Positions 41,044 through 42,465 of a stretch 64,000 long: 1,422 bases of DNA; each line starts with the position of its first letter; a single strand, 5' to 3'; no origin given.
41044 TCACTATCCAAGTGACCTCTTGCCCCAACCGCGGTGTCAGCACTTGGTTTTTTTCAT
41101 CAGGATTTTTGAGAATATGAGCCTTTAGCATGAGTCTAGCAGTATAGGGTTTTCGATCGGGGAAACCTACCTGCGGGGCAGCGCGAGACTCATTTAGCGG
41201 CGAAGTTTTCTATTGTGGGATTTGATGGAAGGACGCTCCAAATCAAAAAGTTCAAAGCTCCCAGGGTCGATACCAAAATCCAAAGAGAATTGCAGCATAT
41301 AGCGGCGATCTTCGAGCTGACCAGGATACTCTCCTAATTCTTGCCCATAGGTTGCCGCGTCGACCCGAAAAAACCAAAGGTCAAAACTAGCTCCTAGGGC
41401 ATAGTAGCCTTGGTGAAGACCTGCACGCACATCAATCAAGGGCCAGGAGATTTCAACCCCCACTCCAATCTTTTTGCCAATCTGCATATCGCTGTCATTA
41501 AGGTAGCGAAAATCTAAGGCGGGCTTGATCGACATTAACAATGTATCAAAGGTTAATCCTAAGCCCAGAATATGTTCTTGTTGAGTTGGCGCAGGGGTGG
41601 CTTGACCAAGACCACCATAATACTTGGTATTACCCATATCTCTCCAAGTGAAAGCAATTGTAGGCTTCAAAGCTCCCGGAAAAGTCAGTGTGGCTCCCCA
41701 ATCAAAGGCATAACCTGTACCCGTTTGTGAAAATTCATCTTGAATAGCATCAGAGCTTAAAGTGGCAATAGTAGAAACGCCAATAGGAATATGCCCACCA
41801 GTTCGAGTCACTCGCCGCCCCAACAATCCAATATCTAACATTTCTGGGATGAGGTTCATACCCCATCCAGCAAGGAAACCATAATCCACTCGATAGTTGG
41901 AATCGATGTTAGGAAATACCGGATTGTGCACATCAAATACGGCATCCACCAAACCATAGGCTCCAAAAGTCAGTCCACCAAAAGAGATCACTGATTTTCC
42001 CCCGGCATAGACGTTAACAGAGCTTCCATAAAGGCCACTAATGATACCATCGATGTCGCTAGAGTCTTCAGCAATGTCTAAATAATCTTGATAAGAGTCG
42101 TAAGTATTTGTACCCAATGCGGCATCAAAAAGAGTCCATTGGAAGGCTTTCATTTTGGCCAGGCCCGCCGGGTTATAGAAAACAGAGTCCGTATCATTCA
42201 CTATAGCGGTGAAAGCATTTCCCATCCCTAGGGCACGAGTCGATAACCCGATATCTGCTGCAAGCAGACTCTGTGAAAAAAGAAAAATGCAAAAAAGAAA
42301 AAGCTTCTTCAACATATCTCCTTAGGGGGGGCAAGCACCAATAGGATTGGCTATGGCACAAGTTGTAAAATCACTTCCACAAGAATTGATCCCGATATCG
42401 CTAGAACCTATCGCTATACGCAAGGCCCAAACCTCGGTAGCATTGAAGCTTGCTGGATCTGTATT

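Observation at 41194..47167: Three paralogous FadL/PorV-like barrels interleaved with two 8-cysteine lipoproteins ending in A-C-P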

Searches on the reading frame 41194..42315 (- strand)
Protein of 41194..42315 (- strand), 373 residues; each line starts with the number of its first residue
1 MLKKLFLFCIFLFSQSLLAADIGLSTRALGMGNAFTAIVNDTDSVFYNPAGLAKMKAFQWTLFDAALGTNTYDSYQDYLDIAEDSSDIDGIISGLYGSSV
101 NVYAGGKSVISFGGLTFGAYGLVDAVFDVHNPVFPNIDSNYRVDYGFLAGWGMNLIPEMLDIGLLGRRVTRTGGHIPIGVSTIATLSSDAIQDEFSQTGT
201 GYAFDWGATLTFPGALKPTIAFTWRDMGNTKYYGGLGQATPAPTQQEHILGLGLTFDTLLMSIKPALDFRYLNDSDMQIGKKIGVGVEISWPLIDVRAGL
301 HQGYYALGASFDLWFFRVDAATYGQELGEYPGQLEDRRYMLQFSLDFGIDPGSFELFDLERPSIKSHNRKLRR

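Call 3: search_protein_families(library=pfam, proteins=[window:41194-42315:-], max_evalue=1)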
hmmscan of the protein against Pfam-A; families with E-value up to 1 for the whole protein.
window:41194-42315:- (373 aa): 1 family
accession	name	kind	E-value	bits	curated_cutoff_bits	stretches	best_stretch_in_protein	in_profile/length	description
PF03349.22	Toluene_X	-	0.082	11.8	29.7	1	28-59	20-54/421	Outer membrane protein transport protein (OMPP1/FadL/TodX)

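Call 4: search_protein_families(library=ncbifam, proteins=[window:41194-42315:-], max_evalue=1)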
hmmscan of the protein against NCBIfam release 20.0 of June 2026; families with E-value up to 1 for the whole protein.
window:41194-42315:- (373 aa): 4 families
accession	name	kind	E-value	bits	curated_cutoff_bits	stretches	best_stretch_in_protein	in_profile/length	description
NF033709.1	PorV_fam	subfamily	3e-08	33.6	90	1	22-56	9-43/326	PorV/PorQ family protein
NF052325.1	PorVQ2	equivalog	5.8e-08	32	325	1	21-60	31-71/354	putative type IX sorting system protein PorV2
NF050080.1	pilus_FilD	exception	3.8e-05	22.2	970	1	6-60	9-63/549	putative pilus system OmpP1/FadL family transporter FilD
NF053824.1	PdgNdpepShyC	equivalog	0.2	10.5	700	1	31-59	240-268/429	peptidoglycan DD-endopeptidase ShyC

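Call 22: find_homologous_proteins(query=A1, max_evalue=0.001)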
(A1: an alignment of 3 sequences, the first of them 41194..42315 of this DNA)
Query A1 (3 sequences) (373 aa, profile of the alignment): 663 proteins with E <= 0.001 among 8000 candidates; the best 120 are listed.
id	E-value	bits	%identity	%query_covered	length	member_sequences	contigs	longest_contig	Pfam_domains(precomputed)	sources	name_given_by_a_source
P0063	7.4e-160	550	25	93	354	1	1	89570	-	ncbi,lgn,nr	ncbi:MAG: hypothetical protein KDD33_01035 [Bdellovibrionales bacterium]|nr:hypothetical protein [Bd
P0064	1.6e-154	532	100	100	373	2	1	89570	-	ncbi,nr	ncbi:MAG: hypothetical protein KDD33_01025 [Bdellovibrionales bacterium]|nr:hypothetical protein [Bd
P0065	1.0e-122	428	26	86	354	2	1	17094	-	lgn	-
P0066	1.5e-114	401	29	93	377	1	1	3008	-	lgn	-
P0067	5.1e-114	399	26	93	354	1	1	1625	-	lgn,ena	-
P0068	7.6e-114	399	24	93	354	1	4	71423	-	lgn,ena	-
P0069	1.1e-111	391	25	93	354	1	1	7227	-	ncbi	-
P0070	4.6e-111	389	26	91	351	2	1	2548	-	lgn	-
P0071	2.4e-110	387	28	93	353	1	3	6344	-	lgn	-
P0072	5.6e-110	386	26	93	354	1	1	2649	-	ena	-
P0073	2.0e-109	384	25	93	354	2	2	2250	-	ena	-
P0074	1.8e-108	381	24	92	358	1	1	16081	-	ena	-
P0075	4.2e-108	380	25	93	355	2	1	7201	-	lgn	-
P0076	6.5e-108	379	66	99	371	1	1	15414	-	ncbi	-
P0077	1.1e-107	378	68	99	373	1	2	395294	-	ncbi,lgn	-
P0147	3.7e-77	278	30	93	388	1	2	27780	PF13729.13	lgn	-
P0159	7.0e-76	274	27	86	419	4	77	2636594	-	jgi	jgi:hypothetical protein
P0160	7.8e-76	274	26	92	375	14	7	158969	-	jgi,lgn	jgi:hypothetical protein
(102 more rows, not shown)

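Call 27: search_solved_structures(query=A3, max_evalue=1, show_alignments=2)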
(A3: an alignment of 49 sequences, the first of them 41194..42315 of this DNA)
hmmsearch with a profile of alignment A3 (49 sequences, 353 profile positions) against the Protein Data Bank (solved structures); distinct sequences matched with E-value up to 1: 2.
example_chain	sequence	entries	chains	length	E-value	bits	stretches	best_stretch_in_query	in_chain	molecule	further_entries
8hr5_A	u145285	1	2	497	0.86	11.8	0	19-93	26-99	Transposase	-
6pdr_H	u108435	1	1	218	0.93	11.7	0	61-136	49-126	antibody vFP25.18 heavy chain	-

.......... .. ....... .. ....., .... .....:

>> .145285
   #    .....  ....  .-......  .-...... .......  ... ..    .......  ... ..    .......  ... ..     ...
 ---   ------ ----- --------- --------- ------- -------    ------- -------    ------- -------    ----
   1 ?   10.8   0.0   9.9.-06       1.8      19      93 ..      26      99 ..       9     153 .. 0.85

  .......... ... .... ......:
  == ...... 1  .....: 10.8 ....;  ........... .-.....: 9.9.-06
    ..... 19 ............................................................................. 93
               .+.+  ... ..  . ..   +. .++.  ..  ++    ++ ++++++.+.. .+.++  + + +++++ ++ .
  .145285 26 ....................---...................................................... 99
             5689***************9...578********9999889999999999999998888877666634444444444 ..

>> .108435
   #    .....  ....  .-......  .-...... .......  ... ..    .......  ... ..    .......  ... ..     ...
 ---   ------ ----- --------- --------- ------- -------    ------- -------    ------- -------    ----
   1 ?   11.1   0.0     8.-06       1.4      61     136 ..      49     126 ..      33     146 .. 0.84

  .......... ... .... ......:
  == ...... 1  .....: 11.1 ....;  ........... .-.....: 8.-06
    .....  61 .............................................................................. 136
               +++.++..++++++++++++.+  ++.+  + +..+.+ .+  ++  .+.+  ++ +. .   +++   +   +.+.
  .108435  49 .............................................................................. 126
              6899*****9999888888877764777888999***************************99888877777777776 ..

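Call 34: predict_structure(alignment_id=A3)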
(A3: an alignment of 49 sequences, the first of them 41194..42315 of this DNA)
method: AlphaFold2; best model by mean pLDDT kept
length: 373 residues; sequences in the alignment: 49
mean_pLDDT: 84.2   pTM: 0.81
mean pLDDT of the five models: 84.2, 83.8, 83.2, 83.0, 82.4
residues with pLDDT >= 90: 204; 70-90: 91; 50-70: 62; < 50: 16
segments of 3 or more residues with pLDDT < 50: 13-19, 367-373
pLDDT, mean of each block of 10 residues (from residue 1): 68 42 85 95 94 92 91 68 70 70 93 95 86 74 95 96 97 84 71 88 97 96 95 85 93 94 96 81 95 95 95 92 80 80 91 60 49 42
secondary structure, 60 per line:
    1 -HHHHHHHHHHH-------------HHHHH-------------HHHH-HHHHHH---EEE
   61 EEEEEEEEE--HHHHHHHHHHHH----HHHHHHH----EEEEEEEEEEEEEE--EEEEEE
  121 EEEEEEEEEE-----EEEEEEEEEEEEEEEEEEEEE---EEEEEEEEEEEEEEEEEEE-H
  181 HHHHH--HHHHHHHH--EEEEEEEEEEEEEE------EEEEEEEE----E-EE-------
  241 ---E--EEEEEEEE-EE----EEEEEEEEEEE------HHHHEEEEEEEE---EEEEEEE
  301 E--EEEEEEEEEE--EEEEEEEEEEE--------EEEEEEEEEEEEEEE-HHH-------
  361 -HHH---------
elements in order: H2-12 H26-30 H44-47 H49-54 E58-69 H72-83 H88-94 E99-112 E115-130 E136-156 E160-178 H180-185 H188-195 E198-211 E218-225 E247-254 E262-272 H279-282 E283-290 E294-301 E304-313 E316-326 E335-349

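Call 38: fold_search(model_id=the predicted structure, library=pdb)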
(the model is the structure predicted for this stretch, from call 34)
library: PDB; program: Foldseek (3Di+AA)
matches with E <= 10: 933; with E <= 0.001: 150
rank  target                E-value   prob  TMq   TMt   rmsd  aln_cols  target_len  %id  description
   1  8gl6_F                3.0e-09  1.00  0.53  0.53   8.5       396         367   13  The Type 9 Secretion System in vitro assembled, RemA-CTD substrate bound complex (released 2024-01-31)
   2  2r89_A                1.4e-08  1.00  0.49  0.50  10.1       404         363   11  Crystal structure of the long-chain fatty acid transporter FadL mutant delta N3 (released 2008-09-23)
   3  2r88_A                2.7e-08  1.00  0.49  0.50   9.8       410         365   11  Crystal structure of the long-chain fatty acid transporter FadL mutant delta S3 kink (released 2008-09-23)
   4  3pgr                  3.4e-08  1.00  0.50  0.50   9.6       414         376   11  Asp348Arg mutant of EcFadL (released 2011-05-25)
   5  6h3i_F                7.5e-08  1.00  0.50  0.54   8.2       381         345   13  Structural snapshots of the Type 9 protein translocon (released 2018-11-07)
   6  3pgu                  9.3e-08  1.00  0.47  0.44  11.4       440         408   11  Phe3Glu mutant of EcFadL (released 2011-05-25)
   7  1t1l_A                1.0e-07  1.00  0.46  0.41  12.2       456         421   11  Crystal structure of the long-chain fatty acid transporter FadL (released 2004-06-15)
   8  3pgs_B                1.2e-07  1.00  0.46  0.42  11.6       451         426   10  Phe3Gly mutant of EcFadL (released 2011-05-25)
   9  3pgs_A                1.9e-07  1.00  0.46  0.41  11.8       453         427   10  Phe3Gly mutant of EcFadL (released 2011-05-25)
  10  2r4o_A                1.9e-07  1.00  0.43  0.39  11.8       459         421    9  Crystal structure of the long-chain fatty acid transporter FadL mutant delta NPA (released 2008-09-16)
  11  3pf1_A                5.5e-07  1.00  0.48  0.43  11.2       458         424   10  E. coli FadL Asp348Ala mutant (released 2011-05-25)
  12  2r4l_C                7.2e-07  1.00  0.42  0.38  12.0       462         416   10  Crystal structure of the long-chain fatty acid transporter FadL mutant P34A (released 2008-09-16)
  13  3dwo                  8.0e-07  1.00  0.33  0.29  19.4       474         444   11  Crystal structure of a Pseudomonas aeruginosa FadL homologue (released 2008-12-16)
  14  1t16_A                1.1e-06  1.00  0.47  0.42  11.6       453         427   10  Crystal structure of the bacterial fatty acid transporter FadL from Escherichia coli (released 2004-06-15)
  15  6wil                  1.1e-06  1.00  0.36  0.27  15.5       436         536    9  CdiB from Acinetobacter baumannii (released 2020-11-04)
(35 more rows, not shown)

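Call 52: search_protein_families(library=ncbifam, alignment_id=A3, max_evalue=0.01)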
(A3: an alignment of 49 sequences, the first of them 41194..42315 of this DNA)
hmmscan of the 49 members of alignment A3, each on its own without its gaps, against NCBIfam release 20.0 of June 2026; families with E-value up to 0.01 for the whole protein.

A. member 1, window:41194-42315:- (373 aa): 3 families
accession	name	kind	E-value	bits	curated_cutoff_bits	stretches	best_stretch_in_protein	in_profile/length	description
NF033709.1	PorV_fam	subfamily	3e-08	33.6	90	1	22-56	9-43/326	PorV/PorQ family protein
NF052325.1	PorVQ2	equivalog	5.8e-08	32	325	1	21-60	31-71/354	putative type IX sorting system protein PorV2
NF050080.1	pilus_FilD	exception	3.8e-05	22.2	970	1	6-60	9-63/549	putative pilus system OmpP1/FadL family transporter FilD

B. families by the number of members that match (of 49 scanned): 9 families
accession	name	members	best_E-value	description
NF033709.1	PorV_fam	49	3.6e-15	PorV/PorQ family protein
NF052325.1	PorVQ2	49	9.9e-10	putative type IX sorting system protein PorV2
NF050080.1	pilus_FilD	23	4.5e-06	putative pilus system OmpP1/FadL family transporter FilD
NF033711.1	T9SS_PorQ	10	4.5e-05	type IX secretion system protein PorQ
TIGR03519.1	T9SS_PorP_fam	2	9.1e-06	PorP/SprF family type IX secretion system membrane protein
TIGR01373.1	soxB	2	0.00043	sarcosine oxidase subunit beta family protein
NF033710.1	T9SS_OM_PorV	2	0.0017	type IX secretion system outer membrane channel protein PorV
NF052636.1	Rick_Adr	1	0.0059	adhesin Adr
NF053685.1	BamG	1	0.0059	BamG family beta-barrel-assembly machinery protein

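Call 53: search_protein_families(library=pfam, alignment_id=A3, max_evalue=0.01)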
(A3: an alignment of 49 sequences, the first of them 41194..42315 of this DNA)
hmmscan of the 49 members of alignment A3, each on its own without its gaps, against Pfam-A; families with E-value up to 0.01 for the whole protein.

A. member 1, window:41194-42315:- (373 aa): 0 families

B. families by the number of members that match (of 49 scanned): 4 families
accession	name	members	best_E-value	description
PF13729.12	TraF_2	9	1.5e-09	F plasmid transfer operon, TraF, protein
PF03687.19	UPF0164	2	0.00017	Uncharacterised protein family (UPF0164)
PF03349.22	Toluene_X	1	0.00069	Outer membrane protein transport protein (OMPP1/FadL/TodX)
PF18990.6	DUF5723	1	0.0068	Family of unknown function (DUF5723)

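Call 56: find_encoding_contigs(protein=P0159, flank=9000, max_places=3)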
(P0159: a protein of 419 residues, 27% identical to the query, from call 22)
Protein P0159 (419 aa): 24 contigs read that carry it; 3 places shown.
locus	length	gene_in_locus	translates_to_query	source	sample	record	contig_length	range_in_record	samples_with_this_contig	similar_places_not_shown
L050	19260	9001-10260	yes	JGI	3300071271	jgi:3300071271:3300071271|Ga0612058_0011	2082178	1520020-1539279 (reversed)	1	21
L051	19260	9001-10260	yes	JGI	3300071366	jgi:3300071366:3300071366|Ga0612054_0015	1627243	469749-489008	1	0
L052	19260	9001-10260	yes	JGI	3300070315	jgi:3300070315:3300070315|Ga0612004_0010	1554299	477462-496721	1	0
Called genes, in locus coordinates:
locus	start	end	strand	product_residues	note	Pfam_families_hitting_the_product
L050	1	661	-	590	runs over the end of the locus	PF00501:AMP-binding, PF23562:AMP-binding_C_3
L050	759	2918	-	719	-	PF00069:Pkinase, PF07714:PK_Tyr_Ser-Thr, PF08308:PEGA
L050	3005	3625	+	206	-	PF01121:CoaE, PF01712:dNK (faint), PF13207:AAA_17 (faint), PF13238:AAA_18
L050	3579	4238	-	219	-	-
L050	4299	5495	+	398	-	PF13729:TraF_2 (faint)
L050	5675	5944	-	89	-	-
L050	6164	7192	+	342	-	-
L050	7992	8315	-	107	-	-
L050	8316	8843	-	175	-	-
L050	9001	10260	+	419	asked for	-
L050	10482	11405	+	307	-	-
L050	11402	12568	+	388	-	-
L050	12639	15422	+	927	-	PF12705:PDDEXK_1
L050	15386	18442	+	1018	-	PF00580:UvrD-helicase, PF01443:Viral_helicase1 (faint), PF13245:AAA_19, PF13361:UvrD_C, PF13538:UvrD_C_2 (faint)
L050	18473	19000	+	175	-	PF00719:Pyrophosphatase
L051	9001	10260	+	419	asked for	-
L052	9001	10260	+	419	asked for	-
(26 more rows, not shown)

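Call 78: find_encoding_contigs(protein=P0160, flank=8000, max_places=2)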
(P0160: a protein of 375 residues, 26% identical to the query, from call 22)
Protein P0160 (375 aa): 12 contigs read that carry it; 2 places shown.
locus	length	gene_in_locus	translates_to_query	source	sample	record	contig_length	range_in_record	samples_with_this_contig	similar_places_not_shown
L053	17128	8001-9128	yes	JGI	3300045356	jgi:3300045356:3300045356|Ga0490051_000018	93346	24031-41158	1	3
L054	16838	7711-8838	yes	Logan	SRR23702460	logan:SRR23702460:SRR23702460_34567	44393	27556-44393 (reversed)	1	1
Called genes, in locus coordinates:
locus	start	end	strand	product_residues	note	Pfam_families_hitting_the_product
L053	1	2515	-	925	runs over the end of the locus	PF12705:PDDEXK_1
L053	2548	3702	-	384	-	-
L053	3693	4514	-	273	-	-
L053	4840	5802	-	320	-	-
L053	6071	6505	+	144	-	PF13441:Gly-zipper_YMGG (weak)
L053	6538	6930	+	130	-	PF07681:DoxX (weak)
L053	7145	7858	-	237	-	-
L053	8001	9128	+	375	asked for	-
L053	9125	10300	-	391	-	-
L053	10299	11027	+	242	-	-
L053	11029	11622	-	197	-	PF01121:CoaE, PF13238:AAA_18 (weak)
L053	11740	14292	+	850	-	PF00069:Pkinase, PF07714:PK_Tyr_Ser-Thr, PF08308:PEGA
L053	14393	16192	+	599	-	PF00501:AMP-binding, PF23562:AMP-binding_C_3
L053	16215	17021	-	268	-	-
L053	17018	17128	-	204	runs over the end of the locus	-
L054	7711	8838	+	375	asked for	-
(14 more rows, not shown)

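Call 79: find_encoding_contigs(protein=P0147, flank=8000, max_places=2)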
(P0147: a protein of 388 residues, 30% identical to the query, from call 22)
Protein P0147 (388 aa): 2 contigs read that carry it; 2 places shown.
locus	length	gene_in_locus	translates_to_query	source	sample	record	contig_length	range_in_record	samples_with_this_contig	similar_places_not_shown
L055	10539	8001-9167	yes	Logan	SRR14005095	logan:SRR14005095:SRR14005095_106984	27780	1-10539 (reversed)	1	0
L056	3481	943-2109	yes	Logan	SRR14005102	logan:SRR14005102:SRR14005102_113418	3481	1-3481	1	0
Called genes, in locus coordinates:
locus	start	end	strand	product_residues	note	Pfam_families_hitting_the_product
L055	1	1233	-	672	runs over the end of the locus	PF01432:Peptidase_M3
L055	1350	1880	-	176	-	-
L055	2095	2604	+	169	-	-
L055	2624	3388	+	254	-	-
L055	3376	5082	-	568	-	PF00501:AMP-binding, PF23562:AMP-binding_C_3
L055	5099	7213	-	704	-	PF00069:Pkinase, PF07714:PK_Tyr_Ser-Thr, PF08308:PEGA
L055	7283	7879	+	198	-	PF01121:CoaE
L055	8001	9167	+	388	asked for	PF13729:TraF_2 (weak)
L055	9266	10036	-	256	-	PF00376:MerR, PF13411:MerR_1, PF07739:TipAS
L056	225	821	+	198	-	PF01121:CoaE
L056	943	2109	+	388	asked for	PF13729:TraF_2 (weak)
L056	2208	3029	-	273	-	PF00376:MerR, PF13411:MerR_1, PF07739:TipAS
